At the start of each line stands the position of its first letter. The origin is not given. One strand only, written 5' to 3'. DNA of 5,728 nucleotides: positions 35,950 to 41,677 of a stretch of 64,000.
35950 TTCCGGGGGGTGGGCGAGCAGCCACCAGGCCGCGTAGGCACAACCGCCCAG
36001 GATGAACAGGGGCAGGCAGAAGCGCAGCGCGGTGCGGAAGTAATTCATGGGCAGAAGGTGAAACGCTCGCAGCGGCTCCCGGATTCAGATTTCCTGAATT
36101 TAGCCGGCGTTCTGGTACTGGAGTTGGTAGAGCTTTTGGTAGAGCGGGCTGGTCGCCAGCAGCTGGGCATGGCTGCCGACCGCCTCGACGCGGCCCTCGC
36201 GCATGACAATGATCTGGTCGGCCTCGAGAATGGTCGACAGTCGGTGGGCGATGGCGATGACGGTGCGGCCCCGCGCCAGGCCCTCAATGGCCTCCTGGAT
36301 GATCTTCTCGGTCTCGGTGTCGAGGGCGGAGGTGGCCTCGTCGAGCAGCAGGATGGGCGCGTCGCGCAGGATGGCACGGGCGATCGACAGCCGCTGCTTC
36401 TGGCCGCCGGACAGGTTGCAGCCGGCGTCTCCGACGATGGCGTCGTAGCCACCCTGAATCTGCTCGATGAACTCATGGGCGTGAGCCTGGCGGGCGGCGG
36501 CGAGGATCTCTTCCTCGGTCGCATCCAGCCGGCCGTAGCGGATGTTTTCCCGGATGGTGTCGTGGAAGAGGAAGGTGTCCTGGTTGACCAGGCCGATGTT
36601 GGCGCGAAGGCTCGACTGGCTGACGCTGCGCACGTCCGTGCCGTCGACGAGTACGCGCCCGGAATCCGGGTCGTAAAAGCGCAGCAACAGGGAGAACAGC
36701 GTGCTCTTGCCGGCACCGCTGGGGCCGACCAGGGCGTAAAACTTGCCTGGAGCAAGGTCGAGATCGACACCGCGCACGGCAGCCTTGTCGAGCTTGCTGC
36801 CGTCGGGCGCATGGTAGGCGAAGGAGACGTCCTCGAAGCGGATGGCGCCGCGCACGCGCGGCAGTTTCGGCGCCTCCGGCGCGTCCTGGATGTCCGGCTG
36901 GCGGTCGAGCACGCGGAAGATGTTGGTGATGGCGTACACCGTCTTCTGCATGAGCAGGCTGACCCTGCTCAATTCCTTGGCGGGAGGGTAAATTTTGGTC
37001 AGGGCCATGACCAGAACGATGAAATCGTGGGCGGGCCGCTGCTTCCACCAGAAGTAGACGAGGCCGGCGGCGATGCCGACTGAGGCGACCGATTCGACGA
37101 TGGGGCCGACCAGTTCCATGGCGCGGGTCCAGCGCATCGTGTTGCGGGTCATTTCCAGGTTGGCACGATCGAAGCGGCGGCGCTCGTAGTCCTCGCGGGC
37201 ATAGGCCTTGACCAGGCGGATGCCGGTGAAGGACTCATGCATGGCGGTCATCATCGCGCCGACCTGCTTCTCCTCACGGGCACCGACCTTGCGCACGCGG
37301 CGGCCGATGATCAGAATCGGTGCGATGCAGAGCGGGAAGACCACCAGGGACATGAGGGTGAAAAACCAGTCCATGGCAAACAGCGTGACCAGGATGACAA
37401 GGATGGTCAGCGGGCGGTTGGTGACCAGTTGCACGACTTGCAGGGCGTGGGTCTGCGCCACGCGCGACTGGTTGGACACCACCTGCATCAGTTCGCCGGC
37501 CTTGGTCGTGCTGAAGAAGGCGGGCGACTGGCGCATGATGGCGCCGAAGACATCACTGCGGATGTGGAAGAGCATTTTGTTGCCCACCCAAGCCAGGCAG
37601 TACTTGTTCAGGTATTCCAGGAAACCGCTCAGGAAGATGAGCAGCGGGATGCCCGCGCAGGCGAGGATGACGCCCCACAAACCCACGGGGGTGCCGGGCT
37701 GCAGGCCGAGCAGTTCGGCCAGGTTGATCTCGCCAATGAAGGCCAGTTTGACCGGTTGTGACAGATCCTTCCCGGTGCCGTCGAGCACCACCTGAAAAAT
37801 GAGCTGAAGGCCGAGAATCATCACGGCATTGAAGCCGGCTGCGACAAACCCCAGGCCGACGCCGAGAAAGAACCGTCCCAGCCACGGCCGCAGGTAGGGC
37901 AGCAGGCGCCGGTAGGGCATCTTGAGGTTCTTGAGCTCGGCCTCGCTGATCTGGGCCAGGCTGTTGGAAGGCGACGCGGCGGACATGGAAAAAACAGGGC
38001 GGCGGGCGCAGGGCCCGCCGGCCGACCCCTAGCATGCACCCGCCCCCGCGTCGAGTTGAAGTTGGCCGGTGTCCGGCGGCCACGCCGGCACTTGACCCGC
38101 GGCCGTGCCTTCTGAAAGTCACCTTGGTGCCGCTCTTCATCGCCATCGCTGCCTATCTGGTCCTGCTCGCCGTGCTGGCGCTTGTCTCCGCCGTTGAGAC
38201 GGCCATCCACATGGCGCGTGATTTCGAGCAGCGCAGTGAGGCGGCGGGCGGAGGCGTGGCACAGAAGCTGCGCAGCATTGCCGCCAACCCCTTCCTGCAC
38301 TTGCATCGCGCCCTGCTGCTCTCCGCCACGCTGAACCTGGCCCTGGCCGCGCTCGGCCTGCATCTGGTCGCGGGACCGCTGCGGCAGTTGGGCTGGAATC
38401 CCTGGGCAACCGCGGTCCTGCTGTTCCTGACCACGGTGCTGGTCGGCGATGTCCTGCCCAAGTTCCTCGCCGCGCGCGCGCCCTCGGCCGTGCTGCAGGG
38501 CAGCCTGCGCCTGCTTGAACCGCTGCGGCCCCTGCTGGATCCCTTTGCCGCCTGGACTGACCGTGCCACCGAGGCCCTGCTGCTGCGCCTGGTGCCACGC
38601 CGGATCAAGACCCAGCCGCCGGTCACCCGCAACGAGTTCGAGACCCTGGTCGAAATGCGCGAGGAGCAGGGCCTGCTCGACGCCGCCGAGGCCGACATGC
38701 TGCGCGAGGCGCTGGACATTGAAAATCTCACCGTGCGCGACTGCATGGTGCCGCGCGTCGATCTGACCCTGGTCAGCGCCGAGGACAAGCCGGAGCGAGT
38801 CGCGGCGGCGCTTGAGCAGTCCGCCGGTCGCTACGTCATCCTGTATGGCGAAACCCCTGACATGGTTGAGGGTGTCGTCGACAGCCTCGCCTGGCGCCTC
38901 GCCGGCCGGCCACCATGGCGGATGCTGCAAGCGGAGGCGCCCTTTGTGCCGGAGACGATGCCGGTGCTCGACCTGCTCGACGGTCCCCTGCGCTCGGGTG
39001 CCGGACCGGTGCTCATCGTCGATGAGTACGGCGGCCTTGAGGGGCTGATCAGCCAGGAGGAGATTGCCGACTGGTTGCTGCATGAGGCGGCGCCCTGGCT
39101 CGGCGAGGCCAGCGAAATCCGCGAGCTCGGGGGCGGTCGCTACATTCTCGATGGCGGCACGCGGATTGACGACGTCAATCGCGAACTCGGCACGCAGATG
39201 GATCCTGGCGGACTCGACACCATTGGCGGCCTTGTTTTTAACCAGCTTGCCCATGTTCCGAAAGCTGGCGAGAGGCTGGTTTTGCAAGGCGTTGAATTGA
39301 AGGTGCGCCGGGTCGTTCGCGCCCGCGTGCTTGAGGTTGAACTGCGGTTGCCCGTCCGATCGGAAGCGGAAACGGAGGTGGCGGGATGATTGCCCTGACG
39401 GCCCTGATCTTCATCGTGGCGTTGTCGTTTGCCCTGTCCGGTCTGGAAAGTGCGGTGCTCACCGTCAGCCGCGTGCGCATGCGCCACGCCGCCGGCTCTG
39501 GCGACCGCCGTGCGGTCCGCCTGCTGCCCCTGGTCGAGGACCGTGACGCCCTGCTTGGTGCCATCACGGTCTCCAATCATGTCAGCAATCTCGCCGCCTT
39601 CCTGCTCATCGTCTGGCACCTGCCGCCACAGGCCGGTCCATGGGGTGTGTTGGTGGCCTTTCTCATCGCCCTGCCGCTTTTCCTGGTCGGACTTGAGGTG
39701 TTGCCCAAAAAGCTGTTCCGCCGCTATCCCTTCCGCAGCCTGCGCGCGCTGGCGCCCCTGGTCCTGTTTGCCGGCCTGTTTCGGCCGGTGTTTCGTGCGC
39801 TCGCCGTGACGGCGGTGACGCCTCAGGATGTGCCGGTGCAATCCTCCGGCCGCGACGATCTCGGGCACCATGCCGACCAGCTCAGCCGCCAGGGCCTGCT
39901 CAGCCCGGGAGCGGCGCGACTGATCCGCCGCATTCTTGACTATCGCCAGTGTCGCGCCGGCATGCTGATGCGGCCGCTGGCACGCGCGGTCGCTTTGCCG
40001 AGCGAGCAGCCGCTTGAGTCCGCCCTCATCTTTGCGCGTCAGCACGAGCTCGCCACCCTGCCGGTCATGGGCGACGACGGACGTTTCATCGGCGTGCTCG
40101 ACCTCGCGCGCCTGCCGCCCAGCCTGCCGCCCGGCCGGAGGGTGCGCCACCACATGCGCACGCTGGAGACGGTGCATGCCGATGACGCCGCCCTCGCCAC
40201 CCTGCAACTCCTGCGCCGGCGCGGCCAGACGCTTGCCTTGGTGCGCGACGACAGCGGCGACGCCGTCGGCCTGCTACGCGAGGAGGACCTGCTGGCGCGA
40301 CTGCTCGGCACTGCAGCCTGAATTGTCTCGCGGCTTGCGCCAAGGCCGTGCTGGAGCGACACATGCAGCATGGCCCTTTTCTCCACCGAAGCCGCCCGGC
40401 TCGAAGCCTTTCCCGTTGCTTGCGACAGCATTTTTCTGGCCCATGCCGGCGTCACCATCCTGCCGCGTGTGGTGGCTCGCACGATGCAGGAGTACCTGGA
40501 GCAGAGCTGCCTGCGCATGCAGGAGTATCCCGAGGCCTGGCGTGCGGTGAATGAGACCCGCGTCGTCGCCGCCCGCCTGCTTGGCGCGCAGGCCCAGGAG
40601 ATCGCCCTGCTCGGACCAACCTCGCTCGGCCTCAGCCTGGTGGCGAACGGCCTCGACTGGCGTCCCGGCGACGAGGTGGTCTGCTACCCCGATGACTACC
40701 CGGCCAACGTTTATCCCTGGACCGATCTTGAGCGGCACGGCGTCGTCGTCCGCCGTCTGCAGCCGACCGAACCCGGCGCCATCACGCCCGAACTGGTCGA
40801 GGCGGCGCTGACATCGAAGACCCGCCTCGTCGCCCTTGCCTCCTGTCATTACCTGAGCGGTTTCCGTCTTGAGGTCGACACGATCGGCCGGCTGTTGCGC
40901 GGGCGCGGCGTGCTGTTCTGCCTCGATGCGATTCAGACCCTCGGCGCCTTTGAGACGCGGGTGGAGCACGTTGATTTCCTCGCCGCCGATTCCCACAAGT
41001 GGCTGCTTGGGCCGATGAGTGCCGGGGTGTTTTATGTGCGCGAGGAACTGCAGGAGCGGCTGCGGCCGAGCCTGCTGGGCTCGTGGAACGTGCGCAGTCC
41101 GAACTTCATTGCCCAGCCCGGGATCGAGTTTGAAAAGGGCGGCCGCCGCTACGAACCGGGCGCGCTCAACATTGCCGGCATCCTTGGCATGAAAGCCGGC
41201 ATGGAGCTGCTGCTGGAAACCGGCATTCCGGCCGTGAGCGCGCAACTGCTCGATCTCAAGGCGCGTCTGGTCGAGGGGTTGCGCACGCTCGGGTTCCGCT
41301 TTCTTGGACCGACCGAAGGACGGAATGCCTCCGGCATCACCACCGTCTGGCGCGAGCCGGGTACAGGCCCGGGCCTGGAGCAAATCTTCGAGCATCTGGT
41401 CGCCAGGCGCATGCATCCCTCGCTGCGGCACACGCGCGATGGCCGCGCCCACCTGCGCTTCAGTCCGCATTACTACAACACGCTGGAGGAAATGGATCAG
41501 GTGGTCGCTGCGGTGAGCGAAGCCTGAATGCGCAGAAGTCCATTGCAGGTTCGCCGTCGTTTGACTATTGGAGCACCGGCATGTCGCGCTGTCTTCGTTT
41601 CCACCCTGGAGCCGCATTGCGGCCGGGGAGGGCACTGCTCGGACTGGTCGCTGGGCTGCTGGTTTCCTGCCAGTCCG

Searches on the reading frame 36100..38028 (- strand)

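Call 16: search_protein_families(library=pfam, proteins=[window:36100-38028:-], max_evalue=0.001)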
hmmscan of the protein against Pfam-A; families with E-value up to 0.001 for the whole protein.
window:36100-38028:- (642 aa): 5 families
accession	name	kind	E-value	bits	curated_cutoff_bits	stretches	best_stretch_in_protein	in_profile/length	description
PF00664.28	ABC_membrane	-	6.9e-39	134.6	28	1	57-325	5-245/274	ABC transporter transmembrane region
PF00005.33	ABC_tran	-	5.4e-35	121.4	25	1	419-567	2-137/137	ABC transporter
PF02463.25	SMC_N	-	1.5e-08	34.8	40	1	440-610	36-212/220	RecF/RecN/SMC N terminal domain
PF13304.12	AAA_21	-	0.00019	22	27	0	430-484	1-58/304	AAA domain, putative AbiEii toxin, Type IV TA system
PF13401.12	AAA_22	-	0.00088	20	27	0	429-473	6-49/130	AAA domain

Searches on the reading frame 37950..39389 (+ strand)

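Call 16: search_protein_families(library=pfam, proteins=[window:37950-39389:+], max_evalue=0.001)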
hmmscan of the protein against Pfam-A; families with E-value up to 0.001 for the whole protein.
window:37950-39389:+ (479 aa): 3 families
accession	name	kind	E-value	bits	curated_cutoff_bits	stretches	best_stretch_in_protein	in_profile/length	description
PF03471.22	CorC_HlyC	-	1e-18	67.5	27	1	392-467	2-79/81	Transporter associated domain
PF01595.25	CNNM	-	9.8e-18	64.9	28.4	1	70-247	4-181/181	Cyclin M transmembrane N-terminal domain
PF00571.33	CBS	-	0.00074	20.2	24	0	330-377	9-56/57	CBS domain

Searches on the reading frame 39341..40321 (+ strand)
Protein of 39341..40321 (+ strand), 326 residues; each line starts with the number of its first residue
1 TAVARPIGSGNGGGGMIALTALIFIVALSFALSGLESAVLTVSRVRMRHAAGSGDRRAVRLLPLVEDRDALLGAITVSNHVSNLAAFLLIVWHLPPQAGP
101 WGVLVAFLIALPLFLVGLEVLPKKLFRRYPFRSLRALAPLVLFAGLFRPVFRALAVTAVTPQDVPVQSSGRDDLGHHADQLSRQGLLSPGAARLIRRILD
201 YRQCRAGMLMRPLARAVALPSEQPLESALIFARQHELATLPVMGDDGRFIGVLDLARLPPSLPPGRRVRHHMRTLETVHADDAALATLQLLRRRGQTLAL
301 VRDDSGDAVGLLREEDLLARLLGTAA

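Call 16: search_protein_families(library=pfam, proteins=[window:39341-40321:+], max_evalue=0.001)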
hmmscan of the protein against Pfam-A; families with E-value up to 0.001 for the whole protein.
window:39341-40321:+ (326 aa): 2 families
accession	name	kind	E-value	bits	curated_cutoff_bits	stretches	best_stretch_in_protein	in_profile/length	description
PF01595.25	CNNM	-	1.6e-18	67.4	28.4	1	22-154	3-138/181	Cyclin M transmembrane N-terminal domain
PF00571.33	CBS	-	5.2e-11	43.1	24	0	215-255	8-48/57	CBS domain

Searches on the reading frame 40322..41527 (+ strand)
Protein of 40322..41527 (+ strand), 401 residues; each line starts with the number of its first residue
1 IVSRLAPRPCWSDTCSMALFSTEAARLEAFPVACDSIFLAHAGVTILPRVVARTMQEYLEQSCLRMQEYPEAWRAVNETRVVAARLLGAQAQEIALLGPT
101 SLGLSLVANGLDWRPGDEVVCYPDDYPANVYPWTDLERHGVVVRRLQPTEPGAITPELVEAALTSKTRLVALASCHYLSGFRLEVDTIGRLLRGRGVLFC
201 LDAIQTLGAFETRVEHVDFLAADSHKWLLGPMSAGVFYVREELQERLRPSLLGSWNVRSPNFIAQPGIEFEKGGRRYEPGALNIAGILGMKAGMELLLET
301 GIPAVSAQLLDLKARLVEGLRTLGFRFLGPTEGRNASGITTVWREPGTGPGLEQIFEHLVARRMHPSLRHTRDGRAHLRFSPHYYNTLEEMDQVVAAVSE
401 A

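Call 16: search_protein_families(library=pfam, proteins=[window:40322-41527:+], max_evalue=0.001)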
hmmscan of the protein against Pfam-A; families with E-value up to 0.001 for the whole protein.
window:40322-41527:+ (401 aa): 1 family
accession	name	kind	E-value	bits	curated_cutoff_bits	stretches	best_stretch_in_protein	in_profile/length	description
PF00266.25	Aminotran_5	-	9.3e-47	160.2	21.5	1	37-393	1-370/371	Aminotransferase class-V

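Call 18: search_protein_families(library=ncbifam, proteins=[window:40322-41527:+], max_evalue=0.001)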
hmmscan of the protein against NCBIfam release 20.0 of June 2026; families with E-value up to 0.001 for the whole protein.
window:40322-41527:+ (401 aa): 20 families
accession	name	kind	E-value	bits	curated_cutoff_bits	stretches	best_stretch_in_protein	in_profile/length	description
TIGR01979.1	sufS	subfamily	7e-33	114.1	475.1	1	37-399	20-396/403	SufS family cysteine desulfurase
TIGR01977.1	am_tr_V_EF2568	hypoth_equivalog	2.9e-32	112.1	377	1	65-400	35-375/376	cysteine desulfurase family protein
NF040779.1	Sec_lyase_SclA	exception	4.9e-25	88.2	525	1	62-399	31-374/378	selenocysteine lyase SclA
NF051467.1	peri_mod_PvdN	equivalog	2.8e-22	79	650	1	29-399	46-422/425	pyoverdine-tailoring periplasmic protein PvdN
TIGR01976.1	am_tr_V_VC1184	hypoth_equivalog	6.4e-22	78.4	352.35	1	35-278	18-263/401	cysteine desulfurase-like protein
TIGR04343.1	egtE_PLP_lyase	equivalog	5e-20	71.6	400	1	74-398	54-368/370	ergothioneine biosynthesis PLP-dependent enzyme EgtE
NF006791.0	PRK09295.1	equivalog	2.3e-18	66.5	661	1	72-307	65-304/406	cysteine desulfurase SufS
NF010611.0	PRK14012.1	equivalog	2.4e-18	66.3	548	1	37-255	7-236/406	IscS subfamily cysteine desulfurase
TIGR03402.1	FeS_nifS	equivalog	2.6e-18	66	530.75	1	70-320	38-271/379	cysteine desulfurase NifS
NF008126.0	PRK10874.1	equivalog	1.5e-17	63.8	607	1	17-304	1-296/401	cysteine desulfurase CsdA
TIGR03235.1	DNA_S_dndA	equivalog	9.9e-17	61.2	480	1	44-331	8-288/353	cysteine desulfurase DndA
TIGR03392.1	FeS_syn_CsdA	equivalog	1e-16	61.1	493.6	1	30-304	10-293/398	cysteine desulfurase CsdA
NF041166.1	f2_encap_cargo1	exception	1.3e-16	60.9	800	1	75-399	290-621/623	family 2A encapsulin nanocompartment cargo protein cysteine desulfurase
TIGR02006.1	IscS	equivalog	1.4e-15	57.3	643.2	1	37-254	5-231/402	IscS subfamily cysteine desulfurase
TIGR03403.1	nifS_epsilon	equivalog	2.3e-14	53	587.7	1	124-316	98-271/382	NifS family cysteine desulfurase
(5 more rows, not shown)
